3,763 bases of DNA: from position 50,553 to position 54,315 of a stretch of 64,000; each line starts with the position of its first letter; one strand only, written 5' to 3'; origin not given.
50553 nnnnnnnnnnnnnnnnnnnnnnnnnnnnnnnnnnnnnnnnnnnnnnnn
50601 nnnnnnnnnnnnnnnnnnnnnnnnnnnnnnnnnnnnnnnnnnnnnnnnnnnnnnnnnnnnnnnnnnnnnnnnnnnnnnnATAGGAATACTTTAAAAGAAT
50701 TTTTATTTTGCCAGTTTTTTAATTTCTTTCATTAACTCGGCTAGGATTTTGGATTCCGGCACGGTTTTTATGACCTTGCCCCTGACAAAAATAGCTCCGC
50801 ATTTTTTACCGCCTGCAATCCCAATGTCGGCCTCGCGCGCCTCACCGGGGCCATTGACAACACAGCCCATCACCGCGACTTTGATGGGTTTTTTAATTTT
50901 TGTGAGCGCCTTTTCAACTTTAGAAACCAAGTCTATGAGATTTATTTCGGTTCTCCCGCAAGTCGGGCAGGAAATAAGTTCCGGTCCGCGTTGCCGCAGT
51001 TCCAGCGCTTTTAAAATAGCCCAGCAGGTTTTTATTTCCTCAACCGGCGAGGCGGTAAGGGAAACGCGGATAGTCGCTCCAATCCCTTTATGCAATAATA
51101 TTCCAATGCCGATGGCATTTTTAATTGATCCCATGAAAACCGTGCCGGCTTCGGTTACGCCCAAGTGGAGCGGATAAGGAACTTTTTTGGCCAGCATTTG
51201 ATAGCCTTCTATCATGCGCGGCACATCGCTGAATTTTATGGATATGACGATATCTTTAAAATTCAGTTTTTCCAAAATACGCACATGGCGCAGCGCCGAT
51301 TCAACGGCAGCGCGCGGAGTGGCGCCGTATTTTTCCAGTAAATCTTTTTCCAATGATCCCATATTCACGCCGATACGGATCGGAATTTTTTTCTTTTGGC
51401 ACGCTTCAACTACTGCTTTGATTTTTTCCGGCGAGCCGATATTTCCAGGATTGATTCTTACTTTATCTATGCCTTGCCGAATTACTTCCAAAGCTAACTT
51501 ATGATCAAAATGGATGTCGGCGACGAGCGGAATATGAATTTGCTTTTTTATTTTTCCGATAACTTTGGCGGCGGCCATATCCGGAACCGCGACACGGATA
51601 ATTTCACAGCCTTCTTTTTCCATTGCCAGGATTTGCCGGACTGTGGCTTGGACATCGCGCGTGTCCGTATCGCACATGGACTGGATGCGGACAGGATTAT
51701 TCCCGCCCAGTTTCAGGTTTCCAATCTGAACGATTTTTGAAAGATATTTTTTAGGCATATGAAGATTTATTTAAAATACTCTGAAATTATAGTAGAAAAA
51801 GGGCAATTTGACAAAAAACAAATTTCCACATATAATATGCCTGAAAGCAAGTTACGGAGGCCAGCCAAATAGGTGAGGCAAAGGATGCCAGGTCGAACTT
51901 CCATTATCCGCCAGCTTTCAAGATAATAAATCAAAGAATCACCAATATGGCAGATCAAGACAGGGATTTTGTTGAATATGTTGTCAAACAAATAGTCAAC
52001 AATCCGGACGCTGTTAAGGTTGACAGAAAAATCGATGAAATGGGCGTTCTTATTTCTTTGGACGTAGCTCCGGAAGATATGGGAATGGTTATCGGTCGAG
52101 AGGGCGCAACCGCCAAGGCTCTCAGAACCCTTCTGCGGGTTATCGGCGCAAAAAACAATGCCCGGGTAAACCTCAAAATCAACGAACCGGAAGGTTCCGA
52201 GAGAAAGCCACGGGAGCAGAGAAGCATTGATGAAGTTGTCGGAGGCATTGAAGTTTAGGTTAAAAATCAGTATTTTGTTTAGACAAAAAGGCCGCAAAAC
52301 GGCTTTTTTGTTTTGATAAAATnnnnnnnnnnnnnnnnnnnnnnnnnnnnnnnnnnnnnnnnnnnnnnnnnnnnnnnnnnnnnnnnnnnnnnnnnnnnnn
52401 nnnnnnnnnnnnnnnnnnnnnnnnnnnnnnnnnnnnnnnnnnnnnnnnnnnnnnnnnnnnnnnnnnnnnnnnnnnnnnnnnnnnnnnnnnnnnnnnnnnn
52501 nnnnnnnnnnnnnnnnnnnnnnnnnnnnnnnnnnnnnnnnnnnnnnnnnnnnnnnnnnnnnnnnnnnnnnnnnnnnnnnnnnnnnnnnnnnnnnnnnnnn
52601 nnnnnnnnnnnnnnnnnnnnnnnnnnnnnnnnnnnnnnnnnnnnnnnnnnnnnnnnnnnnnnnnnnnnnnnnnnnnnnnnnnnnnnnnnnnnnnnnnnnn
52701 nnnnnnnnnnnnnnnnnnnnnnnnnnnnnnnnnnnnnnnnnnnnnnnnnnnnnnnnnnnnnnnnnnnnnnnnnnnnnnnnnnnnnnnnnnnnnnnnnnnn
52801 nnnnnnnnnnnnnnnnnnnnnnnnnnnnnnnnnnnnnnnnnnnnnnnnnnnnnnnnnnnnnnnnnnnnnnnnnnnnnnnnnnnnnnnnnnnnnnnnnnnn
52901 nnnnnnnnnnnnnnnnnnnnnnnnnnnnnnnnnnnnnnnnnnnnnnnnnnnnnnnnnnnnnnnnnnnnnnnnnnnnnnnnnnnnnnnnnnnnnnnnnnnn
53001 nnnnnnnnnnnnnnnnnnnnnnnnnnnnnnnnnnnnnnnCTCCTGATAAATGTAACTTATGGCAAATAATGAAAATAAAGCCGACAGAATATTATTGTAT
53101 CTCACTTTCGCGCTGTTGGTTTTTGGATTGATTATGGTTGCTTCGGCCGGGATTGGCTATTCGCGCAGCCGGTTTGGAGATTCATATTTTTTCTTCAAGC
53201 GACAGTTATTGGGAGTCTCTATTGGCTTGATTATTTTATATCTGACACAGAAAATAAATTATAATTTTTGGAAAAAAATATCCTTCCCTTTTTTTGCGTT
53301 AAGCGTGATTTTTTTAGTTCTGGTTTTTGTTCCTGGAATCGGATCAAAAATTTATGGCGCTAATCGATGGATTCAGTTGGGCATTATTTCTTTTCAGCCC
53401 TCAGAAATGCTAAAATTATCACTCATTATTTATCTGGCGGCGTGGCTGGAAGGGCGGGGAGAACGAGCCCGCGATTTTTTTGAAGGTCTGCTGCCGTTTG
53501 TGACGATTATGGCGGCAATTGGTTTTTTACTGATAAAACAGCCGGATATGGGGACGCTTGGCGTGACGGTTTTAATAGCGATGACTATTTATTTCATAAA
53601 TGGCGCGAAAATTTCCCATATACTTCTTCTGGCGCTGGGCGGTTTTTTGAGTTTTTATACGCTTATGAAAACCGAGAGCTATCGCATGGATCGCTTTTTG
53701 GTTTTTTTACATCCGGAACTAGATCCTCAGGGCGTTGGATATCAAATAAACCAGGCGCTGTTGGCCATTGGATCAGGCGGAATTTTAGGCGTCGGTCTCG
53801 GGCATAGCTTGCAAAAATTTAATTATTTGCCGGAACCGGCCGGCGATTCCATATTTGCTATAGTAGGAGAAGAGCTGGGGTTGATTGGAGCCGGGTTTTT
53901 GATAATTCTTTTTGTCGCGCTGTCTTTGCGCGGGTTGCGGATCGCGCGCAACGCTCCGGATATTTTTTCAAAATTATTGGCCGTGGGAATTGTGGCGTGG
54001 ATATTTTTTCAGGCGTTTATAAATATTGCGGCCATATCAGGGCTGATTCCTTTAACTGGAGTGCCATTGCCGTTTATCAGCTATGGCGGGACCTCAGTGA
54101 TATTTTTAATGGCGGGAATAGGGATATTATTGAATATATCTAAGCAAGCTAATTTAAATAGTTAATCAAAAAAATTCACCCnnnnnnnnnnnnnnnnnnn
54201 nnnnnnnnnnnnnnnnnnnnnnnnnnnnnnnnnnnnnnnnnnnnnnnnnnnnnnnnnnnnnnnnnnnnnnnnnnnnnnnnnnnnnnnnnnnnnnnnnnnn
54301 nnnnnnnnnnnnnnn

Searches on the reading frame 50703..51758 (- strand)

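Call 75: search_protein_families(library=pfam, proteins=[window:50703-51758:-], max_evalue=0.01)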
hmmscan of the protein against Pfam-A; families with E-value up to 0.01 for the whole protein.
window:50703-51758:- (351 aa): 1 family
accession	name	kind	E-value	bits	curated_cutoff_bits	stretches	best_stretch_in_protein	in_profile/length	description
PF04551.19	GcpE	-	2.7e-153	510.4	32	1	8-348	2-343/343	GcpE protein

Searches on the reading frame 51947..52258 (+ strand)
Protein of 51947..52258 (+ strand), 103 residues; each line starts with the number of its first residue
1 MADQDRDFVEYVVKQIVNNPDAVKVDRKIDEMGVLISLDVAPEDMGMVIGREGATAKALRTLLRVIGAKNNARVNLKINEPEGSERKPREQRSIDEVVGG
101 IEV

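Call 75: search_protein_families(library=pfam, proteins=[window:51947-52258:+], max_evalue=0.01)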
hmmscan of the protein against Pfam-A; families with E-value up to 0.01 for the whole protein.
window:51947-52258:+ (103 aa): 2 families
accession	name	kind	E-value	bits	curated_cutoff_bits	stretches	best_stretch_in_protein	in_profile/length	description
PF13083.13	KH_KhpA-B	-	1.1e-22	80.1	32.1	1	6-78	1-73/73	KhpA/KhpB, KH domain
PF07650.23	KH_2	-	0.00012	22.3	22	1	40-82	31-74/78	KH domain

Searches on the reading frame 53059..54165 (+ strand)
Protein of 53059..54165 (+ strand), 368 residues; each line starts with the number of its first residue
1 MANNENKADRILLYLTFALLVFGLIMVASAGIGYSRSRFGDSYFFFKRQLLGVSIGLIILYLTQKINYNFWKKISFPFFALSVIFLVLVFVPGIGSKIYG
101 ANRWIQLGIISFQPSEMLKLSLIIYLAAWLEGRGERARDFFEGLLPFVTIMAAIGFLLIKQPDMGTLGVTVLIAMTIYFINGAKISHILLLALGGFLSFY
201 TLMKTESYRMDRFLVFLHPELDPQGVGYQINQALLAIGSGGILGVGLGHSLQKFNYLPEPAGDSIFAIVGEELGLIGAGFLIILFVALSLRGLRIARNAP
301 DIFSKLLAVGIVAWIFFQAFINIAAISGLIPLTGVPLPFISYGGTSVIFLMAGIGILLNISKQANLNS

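Call 75: search_protein_families(library=pfam, proteins=[window:53059-54165:+], max_evalue=0.01)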
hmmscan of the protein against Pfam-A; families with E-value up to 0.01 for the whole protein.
window:53059-54165:+ (368 aa): 1 family
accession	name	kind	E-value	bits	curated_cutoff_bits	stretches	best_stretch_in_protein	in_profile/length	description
PF01098.24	FTSW_RODA_SPOVE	-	3.4e-109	365.5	26.4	1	12-364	3-354/356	Cell cycle protein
